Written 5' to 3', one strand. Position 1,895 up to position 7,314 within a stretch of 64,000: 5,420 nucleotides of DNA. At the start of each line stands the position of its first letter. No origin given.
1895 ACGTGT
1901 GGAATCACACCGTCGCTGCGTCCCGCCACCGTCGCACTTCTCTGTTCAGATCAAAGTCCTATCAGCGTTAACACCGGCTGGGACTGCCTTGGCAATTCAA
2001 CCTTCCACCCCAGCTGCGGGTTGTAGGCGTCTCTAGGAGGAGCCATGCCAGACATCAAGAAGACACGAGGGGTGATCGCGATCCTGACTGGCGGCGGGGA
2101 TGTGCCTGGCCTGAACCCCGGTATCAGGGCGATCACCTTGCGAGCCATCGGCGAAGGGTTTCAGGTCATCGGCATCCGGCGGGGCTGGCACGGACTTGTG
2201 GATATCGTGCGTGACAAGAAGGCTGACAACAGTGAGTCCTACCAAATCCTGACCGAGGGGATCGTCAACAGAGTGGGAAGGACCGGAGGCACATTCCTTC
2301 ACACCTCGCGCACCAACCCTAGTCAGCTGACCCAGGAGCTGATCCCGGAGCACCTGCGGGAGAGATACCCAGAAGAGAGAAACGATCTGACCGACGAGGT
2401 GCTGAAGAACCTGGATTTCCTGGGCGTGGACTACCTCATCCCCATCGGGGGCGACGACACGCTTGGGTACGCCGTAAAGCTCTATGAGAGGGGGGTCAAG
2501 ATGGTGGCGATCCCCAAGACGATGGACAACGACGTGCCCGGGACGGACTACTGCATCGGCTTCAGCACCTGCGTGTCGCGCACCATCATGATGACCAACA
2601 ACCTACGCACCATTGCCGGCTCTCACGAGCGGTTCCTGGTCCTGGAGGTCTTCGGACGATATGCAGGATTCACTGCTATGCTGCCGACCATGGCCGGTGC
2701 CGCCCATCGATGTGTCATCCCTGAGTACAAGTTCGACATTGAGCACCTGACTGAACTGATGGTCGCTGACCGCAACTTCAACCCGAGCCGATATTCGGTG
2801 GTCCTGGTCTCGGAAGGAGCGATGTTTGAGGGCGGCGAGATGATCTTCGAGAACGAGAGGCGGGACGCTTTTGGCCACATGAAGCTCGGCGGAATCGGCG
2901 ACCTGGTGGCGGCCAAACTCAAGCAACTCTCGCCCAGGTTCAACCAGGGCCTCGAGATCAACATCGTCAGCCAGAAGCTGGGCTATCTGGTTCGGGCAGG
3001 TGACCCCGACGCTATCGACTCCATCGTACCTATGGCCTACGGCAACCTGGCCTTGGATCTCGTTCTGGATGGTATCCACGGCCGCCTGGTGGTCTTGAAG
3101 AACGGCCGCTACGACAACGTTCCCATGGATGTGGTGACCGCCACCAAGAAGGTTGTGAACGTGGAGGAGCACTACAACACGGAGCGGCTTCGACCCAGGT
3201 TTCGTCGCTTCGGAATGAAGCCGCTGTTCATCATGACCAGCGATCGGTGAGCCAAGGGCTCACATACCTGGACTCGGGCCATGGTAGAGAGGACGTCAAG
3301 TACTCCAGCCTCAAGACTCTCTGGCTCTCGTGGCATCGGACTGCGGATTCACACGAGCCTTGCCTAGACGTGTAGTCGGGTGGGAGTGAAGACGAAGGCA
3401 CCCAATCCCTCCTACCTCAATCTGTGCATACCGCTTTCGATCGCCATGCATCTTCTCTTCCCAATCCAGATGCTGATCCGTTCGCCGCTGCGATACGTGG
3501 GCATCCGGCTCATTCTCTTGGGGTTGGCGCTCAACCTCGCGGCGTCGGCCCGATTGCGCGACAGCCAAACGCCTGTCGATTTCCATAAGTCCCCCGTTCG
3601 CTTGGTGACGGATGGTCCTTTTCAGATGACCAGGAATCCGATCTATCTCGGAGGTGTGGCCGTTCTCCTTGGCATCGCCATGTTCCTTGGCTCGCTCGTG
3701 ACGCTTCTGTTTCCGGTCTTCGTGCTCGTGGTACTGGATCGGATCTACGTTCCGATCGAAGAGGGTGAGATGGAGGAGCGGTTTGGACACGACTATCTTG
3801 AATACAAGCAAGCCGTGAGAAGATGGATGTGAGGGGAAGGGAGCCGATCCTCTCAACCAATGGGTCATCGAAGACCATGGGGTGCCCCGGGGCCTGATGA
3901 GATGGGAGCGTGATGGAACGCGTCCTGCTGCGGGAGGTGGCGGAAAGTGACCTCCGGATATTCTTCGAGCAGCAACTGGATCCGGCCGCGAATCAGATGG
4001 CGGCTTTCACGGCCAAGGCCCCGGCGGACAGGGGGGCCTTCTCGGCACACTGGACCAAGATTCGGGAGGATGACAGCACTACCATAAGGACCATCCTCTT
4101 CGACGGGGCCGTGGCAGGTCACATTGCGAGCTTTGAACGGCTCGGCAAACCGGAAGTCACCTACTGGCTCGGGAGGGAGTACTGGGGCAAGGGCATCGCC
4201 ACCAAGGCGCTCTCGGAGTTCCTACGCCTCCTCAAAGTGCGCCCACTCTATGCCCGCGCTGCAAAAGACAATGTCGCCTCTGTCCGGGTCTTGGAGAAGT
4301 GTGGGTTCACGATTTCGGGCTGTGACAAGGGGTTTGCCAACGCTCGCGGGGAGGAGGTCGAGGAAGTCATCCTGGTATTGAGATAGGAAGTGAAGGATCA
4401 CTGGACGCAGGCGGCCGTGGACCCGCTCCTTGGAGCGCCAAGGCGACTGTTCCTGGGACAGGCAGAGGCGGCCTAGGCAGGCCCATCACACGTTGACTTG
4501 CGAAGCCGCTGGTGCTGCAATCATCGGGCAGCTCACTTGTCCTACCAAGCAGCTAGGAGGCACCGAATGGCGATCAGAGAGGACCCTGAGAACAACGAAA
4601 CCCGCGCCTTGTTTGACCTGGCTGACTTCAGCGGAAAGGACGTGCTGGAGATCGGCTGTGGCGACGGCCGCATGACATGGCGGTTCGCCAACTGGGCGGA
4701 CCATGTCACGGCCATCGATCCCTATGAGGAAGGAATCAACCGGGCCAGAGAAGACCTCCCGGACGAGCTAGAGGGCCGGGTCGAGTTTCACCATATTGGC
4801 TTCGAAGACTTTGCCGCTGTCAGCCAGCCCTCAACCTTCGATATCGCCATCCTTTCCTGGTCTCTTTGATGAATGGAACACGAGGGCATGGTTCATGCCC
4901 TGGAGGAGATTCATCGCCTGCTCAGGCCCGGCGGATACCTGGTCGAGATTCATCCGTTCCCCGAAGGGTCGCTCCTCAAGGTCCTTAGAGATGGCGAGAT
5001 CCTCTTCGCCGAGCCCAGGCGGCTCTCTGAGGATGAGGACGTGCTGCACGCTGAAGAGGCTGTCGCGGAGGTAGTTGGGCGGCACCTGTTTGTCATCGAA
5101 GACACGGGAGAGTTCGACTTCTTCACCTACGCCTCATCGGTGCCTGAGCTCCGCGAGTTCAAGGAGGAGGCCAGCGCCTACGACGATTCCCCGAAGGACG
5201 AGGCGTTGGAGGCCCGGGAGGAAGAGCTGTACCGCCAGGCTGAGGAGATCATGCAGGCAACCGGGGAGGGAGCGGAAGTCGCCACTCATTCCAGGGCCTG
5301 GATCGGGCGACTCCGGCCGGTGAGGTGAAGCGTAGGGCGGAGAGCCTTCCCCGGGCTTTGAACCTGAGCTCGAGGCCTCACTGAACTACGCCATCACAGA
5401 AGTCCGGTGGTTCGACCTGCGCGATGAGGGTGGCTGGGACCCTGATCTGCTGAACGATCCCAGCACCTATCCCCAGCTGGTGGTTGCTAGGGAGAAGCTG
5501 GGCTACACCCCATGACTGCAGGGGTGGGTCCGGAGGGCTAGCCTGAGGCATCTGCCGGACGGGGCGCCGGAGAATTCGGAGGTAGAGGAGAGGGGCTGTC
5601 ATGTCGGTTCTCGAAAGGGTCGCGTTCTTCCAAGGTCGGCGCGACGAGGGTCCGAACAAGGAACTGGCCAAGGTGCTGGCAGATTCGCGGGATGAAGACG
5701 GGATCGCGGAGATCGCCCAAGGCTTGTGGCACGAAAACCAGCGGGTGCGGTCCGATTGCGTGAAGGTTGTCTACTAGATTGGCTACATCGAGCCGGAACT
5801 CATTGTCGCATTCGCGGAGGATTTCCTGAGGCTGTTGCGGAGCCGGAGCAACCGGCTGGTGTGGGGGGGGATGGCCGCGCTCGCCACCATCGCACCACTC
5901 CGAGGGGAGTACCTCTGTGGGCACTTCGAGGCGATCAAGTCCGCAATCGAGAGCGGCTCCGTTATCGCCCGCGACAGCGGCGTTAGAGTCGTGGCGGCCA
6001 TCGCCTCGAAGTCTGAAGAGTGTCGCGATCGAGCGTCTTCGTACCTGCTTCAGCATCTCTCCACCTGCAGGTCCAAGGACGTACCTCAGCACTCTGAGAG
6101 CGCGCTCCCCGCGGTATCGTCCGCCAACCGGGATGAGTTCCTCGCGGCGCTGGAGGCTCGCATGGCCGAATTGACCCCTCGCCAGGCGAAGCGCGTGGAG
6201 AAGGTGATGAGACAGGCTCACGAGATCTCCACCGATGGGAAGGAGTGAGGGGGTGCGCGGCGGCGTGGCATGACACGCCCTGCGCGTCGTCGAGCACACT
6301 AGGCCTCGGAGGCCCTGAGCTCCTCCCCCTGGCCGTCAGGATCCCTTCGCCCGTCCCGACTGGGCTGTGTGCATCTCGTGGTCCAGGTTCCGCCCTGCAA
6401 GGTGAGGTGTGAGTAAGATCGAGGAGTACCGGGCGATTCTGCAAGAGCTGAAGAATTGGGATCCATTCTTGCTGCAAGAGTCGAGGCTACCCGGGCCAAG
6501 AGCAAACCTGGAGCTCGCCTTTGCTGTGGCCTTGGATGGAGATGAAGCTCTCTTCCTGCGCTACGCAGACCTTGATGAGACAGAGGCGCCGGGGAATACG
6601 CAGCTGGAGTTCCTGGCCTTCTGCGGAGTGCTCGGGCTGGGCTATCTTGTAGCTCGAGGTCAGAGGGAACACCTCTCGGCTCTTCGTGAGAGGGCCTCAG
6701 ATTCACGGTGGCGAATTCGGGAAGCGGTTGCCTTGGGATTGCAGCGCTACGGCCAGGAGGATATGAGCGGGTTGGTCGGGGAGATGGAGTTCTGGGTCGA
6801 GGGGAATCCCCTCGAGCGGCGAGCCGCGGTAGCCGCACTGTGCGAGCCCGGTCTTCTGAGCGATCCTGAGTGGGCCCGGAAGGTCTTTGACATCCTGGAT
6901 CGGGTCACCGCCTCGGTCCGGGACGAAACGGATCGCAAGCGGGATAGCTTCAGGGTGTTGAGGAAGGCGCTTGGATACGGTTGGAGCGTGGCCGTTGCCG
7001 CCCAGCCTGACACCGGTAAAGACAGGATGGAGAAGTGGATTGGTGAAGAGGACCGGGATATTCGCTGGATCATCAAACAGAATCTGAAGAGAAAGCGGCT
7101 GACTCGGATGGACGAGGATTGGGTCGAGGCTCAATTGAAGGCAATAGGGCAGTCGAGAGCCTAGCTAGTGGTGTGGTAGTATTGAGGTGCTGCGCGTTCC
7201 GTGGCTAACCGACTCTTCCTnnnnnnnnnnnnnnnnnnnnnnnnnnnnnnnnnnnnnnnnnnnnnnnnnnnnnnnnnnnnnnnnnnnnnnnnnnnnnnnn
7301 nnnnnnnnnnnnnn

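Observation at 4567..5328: Second methyltransferase paralogue has the same UGA-UGA and an identical 21-nt hairpin, indicating RNA-level selection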

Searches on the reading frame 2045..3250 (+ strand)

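Call 33: search_protein_families(library=pfam, proteins=[window:2045-3250:+], max_evalue=0.001)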
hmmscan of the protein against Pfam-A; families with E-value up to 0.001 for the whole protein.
window:2045-3250:+ (401 aa): 1 family
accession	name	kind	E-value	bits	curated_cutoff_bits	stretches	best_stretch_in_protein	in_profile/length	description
PF00365.25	PFK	-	2e-65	221.4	30.9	1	11-339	2-276/277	Phosphofructokinase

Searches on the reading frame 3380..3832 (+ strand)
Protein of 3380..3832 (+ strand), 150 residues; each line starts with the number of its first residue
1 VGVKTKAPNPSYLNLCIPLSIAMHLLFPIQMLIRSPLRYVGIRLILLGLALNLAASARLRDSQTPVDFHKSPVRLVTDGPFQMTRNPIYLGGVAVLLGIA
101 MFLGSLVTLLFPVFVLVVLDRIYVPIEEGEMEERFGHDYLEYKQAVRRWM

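Call 33: search_protein_families(library=pfam, proteins=[window:3380-3832:+], max_evalue=0.001)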
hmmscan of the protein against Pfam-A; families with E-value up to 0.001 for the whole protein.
window:3380-3832:+ (150 aa): 3 families
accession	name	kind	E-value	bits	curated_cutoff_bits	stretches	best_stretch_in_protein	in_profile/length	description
PF04191.18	PEMT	-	6.5e-15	55.9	25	1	39-137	3-104/105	Phospholipid methyltransferase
PF06966.17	DUF1295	-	1.3e-05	25.2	20.4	1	35-145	118-234/235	Protein of unknown function (DUF1295)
PF04140.19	ICMT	-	3.5e-05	24.6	24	1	46-131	6-93/95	Isoprenylcysteine carboxyl methyltransferase (ICMT) family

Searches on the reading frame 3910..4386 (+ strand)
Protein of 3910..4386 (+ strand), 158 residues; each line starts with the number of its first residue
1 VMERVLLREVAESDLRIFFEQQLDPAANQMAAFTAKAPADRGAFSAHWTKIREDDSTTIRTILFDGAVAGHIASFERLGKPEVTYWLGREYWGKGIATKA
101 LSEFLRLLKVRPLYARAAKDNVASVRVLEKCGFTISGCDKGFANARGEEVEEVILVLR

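Call 33: search_protein_families(library=pfam, proteins=[window:3910-4386:+], max_evalue=0.001)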
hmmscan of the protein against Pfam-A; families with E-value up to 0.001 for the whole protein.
window:3910-4386:+ (158 aa): 3 families
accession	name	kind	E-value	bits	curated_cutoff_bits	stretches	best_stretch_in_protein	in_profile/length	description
PF13302.13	Acetyltransf_3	-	5.7e-19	69.6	25.4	1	4-134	1-138/138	Acetyltransferase (GNAT) domain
PF00583.31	Acetyltransf_1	-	5.9e-09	36.7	20.7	1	47-133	26-116/116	Acetyltransferase (GNAT) family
PF13420.13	Acetyltransf_4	-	5.9e-06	26.8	24.3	1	78-153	74-154/155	Acetyltransferase (GNAT) domain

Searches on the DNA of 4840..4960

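Call 73: search_rna_families(source=window, start=4840, end=4960, threshold=evalue, max_evalue=10)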
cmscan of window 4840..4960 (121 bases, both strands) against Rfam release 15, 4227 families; matches with E-value up to 10: 1.
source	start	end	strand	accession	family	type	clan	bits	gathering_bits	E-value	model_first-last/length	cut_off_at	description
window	4868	4960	+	RF04320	RsmV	Gene; sRNA;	CL00106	10.9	100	0.21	1-95/196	3'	RsmV RNA family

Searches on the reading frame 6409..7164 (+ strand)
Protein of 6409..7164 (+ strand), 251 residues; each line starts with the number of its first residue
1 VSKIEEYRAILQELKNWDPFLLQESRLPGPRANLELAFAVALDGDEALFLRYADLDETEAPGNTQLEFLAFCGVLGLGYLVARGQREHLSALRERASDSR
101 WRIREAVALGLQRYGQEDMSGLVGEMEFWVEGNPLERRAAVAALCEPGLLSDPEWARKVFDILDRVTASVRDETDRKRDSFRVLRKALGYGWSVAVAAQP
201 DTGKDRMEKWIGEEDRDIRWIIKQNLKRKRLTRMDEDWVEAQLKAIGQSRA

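Call 33: search_protein_families(library=pfam, proteins=[window:6409-7164:+], max_evalue=0.001)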
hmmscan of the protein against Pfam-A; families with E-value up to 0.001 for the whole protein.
window:6409-7164:+ (251 aa): 1 family
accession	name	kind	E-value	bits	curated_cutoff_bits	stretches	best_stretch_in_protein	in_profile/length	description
PF13646.12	HEAT_2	-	0.00012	22.8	27.7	0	78-119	25-63/88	HEAT repeats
